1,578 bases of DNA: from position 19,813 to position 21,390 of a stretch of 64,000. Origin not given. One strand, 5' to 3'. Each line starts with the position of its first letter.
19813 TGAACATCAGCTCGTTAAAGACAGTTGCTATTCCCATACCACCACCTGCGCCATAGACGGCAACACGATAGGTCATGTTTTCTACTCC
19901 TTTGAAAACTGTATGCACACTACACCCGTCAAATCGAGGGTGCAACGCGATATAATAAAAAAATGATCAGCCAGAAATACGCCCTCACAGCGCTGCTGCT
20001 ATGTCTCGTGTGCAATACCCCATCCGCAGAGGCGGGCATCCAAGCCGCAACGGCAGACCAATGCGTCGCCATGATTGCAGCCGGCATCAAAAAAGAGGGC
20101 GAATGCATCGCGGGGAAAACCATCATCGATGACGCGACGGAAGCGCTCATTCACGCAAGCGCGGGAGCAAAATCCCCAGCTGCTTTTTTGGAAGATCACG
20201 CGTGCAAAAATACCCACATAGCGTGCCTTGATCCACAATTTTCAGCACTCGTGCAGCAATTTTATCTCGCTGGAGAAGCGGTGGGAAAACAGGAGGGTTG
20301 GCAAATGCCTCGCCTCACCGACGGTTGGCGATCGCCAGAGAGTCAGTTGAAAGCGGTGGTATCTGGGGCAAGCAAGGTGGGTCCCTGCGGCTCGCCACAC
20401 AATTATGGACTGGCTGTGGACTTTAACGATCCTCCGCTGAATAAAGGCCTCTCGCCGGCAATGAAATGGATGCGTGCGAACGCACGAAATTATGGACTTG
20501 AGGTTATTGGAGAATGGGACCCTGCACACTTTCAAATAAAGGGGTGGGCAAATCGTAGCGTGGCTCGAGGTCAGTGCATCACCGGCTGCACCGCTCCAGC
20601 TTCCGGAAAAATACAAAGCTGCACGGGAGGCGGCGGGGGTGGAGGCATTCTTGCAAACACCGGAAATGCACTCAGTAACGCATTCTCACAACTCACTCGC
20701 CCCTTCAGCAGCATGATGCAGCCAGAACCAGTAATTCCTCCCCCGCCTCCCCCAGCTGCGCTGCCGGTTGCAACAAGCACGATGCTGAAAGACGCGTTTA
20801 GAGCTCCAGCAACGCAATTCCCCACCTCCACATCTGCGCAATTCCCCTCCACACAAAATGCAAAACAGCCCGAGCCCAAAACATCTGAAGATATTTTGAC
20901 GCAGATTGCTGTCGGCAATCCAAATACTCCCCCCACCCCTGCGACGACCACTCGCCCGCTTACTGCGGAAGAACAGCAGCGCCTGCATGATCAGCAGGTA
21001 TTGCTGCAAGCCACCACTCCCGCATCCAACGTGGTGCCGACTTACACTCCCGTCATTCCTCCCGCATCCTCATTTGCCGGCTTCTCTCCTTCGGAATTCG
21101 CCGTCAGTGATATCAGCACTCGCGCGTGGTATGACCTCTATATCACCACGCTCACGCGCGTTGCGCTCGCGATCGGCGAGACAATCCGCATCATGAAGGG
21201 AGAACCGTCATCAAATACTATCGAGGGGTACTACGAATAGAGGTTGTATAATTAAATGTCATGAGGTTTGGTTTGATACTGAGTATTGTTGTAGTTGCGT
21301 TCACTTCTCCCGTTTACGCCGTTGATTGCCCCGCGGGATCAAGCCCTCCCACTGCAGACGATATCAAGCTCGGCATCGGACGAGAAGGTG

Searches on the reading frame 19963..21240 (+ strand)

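Call 4: search_protein_families(library=pfam, proteins=[window:19963-21240:+], max_evalue=0.01)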
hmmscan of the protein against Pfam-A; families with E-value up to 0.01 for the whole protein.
window:19963-21240:+ (425 aa): 0 families

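Call 7: search_protein_families(library=ncbifam, proteins=[window:19963-21240:+], max_evalue=0.01)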
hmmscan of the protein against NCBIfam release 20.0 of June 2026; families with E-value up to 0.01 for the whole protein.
window:19963-21240:+ (425 aa): 0 families

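Call 8: search_protein_families(library=phrogs, proteins=[window:19963-21240:+], max_evalue=0.01)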
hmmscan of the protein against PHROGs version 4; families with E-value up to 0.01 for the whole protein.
window:19963-21240:+ (425 aa): 4 families
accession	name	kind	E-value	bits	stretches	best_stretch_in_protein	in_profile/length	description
phrog_2649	-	lysis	3e-06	28.3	1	120-204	53-139/261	endolysin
phrog_16823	-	tail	3.1e-05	22.5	1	139-218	1003-1076/1948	tail length tape measure protein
phrog_23178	-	other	3.8e-05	23.7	1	118-194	433-510/626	peptidase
phrog_5115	-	moron, auxiliary metabolic gene and host takeover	0.0079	16.5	0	119-201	41-130/283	ferredoxin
